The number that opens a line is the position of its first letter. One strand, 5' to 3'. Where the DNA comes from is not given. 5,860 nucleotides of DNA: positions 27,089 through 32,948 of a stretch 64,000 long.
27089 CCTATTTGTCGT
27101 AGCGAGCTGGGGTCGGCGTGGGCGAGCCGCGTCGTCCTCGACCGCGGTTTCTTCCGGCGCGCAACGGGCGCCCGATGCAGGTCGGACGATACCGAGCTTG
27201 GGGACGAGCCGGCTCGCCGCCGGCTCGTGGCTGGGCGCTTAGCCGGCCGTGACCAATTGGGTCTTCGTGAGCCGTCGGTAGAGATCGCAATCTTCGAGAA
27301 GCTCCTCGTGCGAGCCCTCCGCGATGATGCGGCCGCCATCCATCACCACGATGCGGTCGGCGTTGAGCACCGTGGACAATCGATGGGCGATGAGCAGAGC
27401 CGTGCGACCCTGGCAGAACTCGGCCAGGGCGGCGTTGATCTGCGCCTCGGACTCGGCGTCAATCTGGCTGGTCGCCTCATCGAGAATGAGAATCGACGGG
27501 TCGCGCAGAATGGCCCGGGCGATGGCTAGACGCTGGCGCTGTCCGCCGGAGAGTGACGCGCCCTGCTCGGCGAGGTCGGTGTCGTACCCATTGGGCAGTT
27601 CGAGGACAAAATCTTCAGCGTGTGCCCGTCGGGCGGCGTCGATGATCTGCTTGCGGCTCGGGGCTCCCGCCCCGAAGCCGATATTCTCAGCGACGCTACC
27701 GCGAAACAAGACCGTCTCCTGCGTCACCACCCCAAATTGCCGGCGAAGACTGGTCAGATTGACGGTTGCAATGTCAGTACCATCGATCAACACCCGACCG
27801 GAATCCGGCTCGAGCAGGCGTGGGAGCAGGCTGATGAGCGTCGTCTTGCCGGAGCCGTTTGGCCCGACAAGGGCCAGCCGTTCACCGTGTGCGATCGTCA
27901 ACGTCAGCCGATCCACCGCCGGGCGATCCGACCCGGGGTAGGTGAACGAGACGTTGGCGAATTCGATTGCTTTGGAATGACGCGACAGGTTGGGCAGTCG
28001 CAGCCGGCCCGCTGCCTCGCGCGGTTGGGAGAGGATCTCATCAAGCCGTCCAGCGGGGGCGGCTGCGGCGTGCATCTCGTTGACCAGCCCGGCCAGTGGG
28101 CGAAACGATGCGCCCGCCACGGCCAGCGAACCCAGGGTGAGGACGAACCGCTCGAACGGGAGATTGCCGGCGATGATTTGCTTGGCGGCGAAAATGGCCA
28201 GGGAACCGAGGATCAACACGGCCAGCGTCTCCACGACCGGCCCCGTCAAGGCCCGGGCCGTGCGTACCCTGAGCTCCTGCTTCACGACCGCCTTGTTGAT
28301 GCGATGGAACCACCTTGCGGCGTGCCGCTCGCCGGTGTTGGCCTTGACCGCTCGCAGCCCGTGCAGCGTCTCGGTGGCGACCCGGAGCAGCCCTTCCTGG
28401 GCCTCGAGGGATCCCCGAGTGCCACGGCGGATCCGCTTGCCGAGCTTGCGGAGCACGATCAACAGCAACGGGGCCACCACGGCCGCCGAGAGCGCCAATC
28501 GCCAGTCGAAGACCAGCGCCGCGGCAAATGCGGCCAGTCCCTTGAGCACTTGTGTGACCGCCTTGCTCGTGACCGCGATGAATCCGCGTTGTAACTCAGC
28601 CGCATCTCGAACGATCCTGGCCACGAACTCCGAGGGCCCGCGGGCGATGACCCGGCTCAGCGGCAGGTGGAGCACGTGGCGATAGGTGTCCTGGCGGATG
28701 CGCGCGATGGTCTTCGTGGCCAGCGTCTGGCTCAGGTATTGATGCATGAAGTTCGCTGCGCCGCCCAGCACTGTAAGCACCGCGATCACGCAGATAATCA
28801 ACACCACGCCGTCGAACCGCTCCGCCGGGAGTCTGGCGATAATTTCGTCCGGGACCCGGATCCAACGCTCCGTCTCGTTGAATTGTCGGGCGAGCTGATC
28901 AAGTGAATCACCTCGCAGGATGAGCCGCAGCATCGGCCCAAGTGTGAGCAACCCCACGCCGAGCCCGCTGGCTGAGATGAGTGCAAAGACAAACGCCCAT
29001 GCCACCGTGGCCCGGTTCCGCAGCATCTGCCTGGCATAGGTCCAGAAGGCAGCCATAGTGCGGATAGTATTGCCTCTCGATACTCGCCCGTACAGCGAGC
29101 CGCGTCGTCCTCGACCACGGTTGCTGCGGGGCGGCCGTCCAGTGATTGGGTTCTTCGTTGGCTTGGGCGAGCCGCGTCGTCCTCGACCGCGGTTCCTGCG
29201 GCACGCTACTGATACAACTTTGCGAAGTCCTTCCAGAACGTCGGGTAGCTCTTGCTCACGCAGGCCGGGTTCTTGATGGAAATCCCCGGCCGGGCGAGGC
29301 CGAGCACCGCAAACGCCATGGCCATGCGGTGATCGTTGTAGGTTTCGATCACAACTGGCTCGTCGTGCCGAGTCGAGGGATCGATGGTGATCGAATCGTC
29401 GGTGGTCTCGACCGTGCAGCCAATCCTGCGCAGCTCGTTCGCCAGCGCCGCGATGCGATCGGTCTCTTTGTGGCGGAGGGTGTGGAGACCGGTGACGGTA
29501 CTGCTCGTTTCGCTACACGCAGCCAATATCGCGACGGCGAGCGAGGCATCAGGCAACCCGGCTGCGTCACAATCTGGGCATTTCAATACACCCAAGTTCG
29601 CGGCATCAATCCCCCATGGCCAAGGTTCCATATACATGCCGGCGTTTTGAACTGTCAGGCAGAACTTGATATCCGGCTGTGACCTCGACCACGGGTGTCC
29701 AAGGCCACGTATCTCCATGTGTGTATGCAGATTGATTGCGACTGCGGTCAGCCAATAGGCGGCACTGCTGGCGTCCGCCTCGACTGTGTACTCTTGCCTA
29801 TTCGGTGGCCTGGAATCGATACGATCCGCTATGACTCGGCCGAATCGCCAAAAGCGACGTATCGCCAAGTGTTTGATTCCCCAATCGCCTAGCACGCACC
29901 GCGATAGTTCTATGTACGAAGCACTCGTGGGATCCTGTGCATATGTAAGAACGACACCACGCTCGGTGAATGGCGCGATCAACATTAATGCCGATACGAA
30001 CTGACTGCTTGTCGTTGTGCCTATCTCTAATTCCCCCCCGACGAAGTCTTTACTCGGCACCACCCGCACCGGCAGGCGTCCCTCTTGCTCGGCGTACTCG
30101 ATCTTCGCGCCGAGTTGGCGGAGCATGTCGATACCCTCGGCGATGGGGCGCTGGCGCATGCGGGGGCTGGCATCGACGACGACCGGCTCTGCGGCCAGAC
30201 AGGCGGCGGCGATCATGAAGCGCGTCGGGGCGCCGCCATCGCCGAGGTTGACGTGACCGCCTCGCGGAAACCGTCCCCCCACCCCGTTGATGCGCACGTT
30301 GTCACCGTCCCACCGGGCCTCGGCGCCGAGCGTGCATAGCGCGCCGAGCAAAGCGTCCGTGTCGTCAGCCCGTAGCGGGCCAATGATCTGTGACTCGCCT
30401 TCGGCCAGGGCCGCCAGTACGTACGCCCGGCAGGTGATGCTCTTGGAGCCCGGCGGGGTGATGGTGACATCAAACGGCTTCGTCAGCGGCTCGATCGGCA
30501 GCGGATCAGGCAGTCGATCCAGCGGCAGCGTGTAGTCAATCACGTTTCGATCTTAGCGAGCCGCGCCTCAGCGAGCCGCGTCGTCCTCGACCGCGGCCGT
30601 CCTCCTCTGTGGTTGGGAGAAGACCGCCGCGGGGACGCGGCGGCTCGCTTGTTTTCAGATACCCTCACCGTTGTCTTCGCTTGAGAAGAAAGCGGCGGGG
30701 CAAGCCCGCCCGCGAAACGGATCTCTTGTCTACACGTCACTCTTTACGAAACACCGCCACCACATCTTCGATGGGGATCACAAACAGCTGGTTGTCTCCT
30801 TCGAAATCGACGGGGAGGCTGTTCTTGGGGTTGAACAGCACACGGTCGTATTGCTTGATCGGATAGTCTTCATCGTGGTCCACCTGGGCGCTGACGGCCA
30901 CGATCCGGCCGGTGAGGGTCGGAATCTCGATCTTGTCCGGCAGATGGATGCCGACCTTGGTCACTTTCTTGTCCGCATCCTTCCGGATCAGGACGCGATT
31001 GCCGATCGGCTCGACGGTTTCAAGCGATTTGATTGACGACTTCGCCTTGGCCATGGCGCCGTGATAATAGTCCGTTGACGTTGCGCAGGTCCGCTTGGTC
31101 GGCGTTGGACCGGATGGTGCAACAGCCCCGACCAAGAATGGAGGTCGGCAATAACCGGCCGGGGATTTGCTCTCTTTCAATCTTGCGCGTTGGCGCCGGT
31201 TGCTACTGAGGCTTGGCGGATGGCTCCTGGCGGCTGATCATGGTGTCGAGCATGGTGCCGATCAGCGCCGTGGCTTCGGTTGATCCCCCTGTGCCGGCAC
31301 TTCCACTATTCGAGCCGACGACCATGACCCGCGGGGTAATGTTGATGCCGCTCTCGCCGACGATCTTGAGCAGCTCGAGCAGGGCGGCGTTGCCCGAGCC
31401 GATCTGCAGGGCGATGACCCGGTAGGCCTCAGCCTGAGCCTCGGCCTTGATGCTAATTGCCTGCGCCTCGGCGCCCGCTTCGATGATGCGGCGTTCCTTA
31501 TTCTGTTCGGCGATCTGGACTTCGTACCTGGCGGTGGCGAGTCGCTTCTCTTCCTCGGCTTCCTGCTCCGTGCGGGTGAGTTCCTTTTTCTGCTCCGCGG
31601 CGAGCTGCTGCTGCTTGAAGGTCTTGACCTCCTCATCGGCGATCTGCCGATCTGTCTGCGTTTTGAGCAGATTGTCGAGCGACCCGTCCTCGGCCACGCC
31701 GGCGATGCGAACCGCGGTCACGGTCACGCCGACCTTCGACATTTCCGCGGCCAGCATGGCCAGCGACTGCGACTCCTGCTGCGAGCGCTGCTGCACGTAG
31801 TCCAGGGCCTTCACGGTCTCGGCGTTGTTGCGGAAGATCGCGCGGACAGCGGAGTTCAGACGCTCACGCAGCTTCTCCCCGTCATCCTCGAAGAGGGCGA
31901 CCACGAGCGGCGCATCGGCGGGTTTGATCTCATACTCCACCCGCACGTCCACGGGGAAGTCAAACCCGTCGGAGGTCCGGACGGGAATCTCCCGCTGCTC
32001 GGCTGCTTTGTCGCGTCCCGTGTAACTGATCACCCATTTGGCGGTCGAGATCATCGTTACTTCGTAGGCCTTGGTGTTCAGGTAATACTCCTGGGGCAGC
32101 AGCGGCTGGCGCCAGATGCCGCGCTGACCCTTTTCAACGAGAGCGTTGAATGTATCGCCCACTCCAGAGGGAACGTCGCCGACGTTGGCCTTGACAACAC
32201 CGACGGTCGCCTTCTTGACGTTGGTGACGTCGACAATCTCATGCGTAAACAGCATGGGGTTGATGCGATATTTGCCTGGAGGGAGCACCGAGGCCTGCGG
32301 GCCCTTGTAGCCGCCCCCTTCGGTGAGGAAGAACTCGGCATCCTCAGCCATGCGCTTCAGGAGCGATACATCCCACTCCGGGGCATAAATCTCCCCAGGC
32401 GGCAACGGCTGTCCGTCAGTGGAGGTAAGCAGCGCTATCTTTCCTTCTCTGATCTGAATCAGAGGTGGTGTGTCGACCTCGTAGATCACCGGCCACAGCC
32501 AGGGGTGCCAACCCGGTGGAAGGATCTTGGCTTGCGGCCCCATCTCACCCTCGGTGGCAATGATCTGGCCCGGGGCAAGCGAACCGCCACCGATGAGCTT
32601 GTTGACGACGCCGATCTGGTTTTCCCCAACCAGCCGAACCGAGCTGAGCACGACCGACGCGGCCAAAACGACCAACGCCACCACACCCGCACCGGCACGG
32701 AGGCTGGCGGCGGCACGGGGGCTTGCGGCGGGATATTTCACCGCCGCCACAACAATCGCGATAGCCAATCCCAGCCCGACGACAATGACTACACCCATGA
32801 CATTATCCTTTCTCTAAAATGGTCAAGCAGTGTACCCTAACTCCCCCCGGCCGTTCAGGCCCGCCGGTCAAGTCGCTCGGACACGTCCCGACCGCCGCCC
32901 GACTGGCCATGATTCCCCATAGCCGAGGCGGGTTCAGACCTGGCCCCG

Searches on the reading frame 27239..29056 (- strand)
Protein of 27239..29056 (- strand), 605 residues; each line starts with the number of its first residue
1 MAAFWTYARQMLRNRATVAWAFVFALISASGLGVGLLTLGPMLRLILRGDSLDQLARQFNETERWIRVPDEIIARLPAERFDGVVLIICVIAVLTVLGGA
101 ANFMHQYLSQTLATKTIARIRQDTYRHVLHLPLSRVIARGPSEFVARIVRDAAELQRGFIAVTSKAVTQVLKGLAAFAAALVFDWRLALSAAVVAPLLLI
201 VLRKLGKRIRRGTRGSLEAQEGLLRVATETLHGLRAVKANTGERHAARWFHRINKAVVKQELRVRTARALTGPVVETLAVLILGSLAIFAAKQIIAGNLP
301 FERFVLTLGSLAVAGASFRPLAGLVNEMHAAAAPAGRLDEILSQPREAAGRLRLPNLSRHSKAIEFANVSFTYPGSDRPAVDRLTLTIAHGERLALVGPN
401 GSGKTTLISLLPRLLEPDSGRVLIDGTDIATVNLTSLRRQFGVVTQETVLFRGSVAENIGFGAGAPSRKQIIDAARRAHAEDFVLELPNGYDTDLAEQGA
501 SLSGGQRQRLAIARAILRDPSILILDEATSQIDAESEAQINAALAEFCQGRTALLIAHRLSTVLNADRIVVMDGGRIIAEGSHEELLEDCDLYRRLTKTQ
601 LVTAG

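Call 50: search_protein_families(library=pfam, proteins=[window:27239-29056:-], max_evalue=0.01)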
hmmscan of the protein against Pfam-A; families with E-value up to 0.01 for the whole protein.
window:27239-29056:- (605 aa): 9 families
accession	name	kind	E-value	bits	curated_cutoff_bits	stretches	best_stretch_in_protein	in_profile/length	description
PF00005.33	ABC_tran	-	8.2e-36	124.1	25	1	382-530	2-137/137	ABC transporter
PF00664.28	ABC_membrane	-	6.1e-30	105.3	28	1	22-309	5-265/274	ABC transporter transmembrane region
PF02463.25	SMC_N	-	4.9e-06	26.6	40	0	422-571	111-210/220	RecF/RecN/SMC N terminal domain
PF13304.12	AAA_21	-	7.6e-05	23.3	27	1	395-415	3-23/304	AAA domain, putative AbiEii toxin, Type IV TA system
PF01078.27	Mg_chelatase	-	0.00015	21.6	20.3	1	382-434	13-65/207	Magnesium chelatase, subunit ChlI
PF13401.12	AAA_22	-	0.00057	20.7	27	1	394-532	8-96/130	AAA domain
PF13191.12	AAA_16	-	0.00065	20.7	32.6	1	392-547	25-159/167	AAA ATPase domain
PF13555.12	AAA_29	-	0.0024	18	27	1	386-418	17-49/61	P-loop containing region of AAA domain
PF00004.35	AAA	-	0.0055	17.6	21.2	0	395-551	2-95/131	ATPase family associated with various cellular activities (AAA)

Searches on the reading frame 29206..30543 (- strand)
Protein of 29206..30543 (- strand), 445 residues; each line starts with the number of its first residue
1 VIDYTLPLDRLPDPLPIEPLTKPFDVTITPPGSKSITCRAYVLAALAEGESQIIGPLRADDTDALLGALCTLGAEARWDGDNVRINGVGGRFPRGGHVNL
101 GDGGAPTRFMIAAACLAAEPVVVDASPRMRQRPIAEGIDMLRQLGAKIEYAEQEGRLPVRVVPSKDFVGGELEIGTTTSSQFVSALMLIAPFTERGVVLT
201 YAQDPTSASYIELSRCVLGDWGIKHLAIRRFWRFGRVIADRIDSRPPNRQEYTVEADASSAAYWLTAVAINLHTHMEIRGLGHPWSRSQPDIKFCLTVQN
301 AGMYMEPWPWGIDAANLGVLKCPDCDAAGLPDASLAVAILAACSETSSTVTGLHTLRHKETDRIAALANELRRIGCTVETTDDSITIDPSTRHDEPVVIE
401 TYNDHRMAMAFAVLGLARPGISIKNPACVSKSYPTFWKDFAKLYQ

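Call 86: search_protein_families(library=pfam, proteins=[window:29206-30543:-], max_evalue=0.001)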
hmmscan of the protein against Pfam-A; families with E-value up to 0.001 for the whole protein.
window:29206-30543:- (445 aa): 1 family
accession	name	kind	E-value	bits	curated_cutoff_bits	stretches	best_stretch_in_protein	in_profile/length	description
PF00275.25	EPSP_synthase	-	1.5e-80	271.4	22.8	1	23-439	6-416/417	EPSP synthase (3-phosphoshikimate 1-carboxyvinyltransferase)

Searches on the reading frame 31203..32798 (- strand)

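Call 50: search_protein_families(library=pfam, proteins=[window:31203-32798:-], max_evalue=0.01)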
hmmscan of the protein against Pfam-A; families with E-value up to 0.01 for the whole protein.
window:31203-32798:- (531 aa): 1 family
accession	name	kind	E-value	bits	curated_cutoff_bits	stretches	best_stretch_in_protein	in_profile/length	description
PF01145.31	Band_7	-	8.4e-11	42.7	23.6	1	162-397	15-175/176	SPFH domain / Band 7 family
